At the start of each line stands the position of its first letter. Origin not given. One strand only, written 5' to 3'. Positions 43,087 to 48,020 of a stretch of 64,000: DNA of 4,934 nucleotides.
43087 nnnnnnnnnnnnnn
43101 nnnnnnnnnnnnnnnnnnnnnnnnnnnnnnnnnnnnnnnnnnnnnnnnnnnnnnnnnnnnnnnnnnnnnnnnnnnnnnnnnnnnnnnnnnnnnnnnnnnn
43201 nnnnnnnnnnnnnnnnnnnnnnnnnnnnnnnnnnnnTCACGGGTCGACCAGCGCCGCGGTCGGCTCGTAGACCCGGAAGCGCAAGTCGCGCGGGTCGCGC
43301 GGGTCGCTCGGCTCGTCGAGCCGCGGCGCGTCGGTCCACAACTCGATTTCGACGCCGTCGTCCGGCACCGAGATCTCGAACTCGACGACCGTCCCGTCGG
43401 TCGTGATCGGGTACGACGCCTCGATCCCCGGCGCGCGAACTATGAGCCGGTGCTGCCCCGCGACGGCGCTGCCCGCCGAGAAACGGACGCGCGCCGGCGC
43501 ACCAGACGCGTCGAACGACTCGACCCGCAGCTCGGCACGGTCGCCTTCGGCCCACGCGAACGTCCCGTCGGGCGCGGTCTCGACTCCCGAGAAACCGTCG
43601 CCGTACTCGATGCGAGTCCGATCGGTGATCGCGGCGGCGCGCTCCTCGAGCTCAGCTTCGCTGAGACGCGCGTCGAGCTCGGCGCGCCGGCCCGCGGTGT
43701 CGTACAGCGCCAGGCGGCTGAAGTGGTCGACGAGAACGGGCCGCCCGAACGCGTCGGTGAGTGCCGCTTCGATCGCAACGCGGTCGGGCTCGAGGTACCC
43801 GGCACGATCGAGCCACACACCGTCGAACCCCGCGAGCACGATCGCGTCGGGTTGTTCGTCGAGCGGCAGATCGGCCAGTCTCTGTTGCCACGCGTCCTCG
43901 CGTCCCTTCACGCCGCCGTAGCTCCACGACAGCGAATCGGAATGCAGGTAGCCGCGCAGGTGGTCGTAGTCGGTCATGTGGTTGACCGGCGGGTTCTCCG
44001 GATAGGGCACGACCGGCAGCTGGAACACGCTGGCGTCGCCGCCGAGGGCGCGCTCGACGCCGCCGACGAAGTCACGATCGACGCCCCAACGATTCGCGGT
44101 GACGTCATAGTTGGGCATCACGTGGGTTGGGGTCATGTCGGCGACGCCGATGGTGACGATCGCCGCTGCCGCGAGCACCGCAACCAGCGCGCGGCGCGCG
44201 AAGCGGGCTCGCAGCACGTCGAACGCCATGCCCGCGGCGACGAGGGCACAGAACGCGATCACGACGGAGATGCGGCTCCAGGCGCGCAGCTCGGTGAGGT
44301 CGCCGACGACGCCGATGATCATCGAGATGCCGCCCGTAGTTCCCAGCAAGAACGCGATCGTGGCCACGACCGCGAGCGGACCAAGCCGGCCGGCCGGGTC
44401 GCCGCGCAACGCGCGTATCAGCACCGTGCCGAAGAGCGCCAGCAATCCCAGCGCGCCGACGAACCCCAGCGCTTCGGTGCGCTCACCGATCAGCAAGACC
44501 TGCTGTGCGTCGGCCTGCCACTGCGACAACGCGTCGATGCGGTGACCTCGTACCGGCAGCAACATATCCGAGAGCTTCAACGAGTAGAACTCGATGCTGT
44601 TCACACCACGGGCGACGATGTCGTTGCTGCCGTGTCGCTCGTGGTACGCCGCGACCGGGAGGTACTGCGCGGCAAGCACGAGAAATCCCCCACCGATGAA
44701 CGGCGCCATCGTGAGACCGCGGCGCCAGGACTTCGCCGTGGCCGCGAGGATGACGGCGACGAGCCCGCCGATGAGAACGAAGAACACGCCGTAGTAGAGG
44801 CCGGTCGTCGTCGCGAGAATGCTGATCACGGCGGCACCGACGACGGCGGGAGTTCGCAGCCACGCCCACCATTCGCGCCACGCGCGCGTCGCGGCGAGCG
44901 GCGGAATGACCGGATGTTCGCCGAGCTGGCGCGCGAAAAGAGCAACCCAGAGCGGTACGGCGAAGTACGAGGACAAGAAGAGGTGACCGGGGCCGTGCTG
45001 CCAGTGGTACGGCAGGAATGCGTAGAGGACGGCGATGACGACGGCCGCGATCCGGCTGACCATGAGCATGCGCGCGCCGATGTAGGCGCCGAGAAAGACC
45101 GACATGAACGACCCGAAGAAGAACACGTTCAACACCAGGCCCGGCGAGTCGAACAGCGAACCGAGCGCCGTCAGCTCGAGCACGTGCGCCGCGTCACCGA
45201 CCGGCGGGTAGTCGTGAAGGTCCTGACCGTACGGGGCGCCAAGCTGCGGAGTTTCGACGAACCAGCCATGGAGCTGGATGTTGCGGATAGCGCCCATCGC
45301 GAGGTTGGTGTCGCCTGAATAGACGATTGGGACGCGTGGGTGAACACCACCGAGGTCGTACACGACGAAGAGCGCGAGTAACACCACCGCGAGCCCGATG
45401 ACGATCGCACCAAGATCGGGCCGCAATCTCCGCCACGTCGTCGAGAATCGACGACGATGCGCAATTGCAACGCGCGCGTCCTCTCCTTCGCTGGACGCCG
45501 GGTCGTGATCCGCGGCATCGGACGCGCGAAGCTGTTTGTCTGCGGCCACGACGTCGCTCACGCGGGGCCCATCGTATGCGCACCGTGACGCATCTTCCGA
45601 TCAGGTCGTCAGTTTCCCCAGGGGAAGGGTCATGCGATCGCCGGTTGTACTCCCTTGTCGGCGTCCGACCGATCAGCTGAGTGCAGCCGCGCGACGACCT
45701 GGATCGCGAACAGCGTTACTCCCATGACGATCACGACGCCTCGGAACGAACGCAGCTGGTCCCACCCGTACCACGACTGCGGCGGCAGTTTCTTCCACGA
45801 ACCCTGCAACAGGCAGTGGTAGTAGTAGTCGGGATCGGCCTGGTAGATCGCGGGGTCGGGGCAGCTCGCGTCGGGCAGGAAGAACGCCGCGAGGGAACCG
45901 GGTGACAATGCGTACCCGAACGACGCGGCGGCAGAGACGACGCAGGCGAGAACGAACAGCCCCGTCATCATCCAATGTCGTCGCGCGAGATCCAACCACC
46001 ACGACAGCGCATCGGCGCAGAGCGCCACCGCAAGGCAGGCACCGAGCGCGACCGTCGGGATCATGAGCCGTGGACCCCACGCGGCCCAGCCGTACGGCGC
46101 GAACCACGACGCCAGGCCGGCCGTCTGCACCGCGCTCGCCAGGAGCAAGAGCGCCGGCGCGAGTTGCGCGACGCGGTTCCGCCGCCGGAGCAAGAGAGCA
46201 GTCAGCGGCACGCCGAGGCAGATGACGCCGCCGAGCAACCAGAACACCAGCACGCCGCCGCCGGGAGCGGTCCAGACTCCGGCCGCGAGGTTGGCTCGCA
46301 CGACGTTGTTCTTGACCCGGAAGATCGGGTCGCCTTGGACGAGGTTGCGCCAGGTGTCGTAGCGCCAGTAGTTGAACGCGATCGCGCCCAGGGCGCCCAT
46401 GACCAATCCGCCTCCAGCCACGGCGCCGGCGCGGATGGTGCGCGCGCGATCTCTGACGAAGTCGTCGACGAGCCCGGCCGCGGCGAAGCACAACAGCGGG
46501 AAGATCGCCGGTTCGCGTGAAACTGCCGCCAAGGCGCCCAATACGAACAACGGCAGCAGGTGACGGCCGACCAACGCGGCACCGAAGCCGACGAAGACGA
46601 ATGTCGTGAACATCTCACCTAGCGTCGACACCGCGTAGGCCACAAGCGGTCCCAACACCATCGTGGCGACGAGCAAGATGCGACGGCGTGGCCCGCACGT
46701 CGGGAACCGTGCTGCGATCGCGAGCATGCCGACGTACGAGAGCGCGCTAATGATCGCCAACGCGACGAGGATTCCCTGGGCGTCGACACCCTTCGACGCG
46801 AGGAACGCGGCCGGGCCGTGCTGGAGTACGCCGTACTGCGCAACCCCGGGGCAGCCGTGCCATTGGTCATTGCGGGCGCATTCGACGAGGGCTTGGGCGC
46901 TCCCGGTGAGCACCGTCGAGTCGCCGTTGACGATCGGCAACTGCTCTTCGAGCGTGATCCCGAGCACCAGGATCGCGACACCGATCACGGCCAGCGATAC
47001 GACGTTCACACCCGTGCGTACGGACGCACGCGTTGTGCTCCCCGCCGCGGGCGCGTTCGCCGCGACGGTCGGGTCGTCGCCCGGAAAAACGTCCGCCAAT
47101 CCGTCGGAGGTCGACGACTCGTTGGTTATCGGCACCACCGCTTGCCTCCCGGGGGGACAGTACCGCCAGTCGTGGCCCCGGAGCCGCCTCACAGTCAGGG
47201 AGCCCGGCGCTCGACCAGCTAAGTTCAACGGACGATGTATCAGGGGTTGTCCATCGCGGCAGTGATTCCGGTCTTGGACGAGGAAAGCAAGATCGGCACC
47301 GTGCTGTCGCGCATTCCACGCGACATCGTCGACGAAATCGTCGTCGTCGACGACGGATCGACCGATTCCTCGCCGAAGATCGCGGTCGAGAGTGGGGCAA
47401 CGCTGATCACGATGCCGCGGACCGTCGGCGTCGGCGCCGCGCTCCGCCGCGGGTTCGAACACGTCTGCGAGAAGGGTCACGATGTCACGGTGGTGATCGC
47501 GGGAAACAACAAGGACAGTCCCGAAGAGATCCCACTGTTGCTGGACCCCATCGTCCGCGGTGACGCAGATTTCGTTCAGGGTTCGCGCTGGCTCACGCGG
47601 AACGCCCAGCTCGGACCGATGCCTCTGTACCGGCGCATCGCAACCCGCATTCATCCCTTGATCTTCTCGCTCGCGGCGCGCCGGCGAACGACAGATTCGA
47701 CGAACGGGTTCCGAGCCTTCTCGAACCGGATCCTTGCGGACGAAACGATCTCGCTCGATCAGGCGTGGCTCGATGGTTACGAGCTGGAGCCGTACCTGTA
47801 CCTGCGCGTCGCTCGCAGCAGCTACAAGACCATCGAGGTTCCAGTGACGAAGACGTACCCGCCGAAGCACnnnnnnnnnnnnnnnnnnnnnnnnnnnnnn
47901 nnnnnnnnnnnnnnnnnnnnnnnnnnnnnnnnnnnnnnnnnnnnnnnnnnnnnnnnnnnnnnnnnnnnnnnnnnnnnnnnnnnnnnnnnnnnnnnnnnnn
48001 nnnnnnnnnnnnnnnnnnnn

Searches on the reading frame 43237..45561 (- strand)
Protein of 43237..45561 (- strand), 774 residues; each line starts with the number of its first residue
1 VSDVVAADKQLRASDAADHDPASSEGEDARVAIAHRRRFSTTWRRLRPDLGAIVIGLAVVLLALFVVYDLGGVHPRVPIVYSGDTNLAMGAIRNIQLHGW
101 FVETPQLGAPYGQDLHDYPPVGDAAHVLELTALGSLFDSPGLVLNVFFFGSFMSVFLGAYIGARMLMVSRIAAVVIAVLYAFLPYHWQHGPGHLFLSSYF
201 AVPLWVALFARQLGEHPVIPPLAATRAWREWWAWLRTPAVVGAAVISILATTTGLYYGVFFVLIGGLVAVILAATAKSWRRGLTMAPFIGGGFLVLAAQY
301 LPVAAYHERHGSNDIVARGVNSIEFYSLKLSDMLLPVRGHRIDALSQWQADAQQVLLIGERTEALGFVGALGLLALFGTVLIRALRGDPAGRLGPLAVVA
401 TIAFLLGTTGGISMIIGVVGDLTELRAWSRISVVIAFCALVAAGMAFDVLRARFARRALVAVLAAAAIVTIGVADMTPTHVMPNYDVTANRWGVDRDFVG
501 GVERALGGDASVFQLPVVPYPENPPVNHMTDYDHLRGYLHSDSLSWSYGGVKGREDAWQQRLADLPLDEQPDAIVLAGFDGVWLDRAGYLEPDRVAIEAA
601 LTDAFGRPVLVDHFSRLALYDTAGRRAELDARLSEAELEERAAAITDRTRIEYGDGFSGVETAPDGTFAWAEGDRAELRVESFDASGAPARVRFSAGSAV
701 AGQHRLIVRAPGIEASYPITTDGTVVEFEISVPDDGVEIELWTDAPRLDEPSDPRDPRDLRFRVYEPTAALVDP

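Call 16: search_protein_families(library=pfam, proteins=[window:43237-45561:-], max_evalue=0.01)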
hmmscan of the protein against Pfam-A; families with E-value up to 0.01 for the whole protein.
window:43237-45561:- (774 aa): 0 families

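Call 51: search_protein_families(library=ncbifam, proteins=[window:43237-45549:-], max_evalue=0.001)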
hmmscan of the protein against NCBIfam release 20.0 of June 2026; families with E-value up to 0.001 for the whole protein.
window:43237-45549:- (770 aa): 0 families

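Call 62: search_solved_structures(query=window:43237-45549:-, max_evalue=1)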
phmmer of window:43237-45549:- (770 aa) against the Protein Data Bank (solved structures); distinct sequences matched with E-value up to 1: 0.

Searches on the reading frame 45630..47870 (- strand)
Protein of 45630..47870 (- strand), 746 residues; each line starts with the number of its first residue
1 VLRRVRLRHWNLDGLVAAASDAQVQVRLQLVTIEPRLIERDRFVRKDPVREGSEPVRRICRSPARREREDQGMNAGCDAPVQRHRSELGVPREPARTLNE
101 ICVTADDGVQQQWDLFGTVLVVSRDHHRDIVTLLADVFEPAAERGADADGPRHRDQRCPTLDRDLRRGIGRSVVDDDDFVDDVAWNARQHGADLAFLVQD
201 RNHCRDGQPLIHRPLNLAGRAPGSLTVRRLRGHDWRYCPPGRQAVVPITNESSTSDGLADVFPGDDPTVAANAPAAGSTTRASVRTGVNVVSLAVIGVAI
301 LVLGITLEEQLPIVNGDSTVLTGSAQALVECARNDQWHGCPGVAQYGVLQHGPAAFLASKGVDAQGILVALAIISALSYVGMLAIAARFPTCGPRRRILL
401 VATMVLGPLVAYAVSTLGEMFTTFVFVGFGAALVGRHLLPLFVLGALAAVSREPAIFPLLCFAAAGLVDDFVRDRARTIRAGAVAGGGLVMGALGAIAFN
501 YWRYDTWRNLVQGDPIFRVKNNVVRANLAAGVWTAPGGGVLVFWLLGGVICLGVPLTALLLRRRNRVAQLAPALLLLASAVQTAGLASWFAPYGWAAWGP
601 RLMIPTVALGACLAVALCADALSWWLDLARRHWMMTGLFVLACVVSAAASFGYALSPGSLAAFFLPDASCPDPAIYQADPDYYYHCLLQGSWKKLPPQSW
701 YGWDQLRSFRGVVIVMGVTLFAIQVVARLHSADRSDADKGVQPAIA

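Call 16: search_protein_families(library=pfam, proteins=[window:45630-47870:-], max_evalue=0.01)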
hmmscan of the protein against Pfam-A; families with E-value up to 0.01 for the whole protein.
window:45630-47870:- (746 aa): 0 families

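Call 51: search_protein_families(library=ncbifam, proteins=[window:45630-47870:-], max_evalue=0.001)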
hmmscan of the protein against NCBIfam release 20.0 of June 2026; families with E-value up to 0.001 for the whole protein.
window:45630-47870:- (746 aa): 0 families
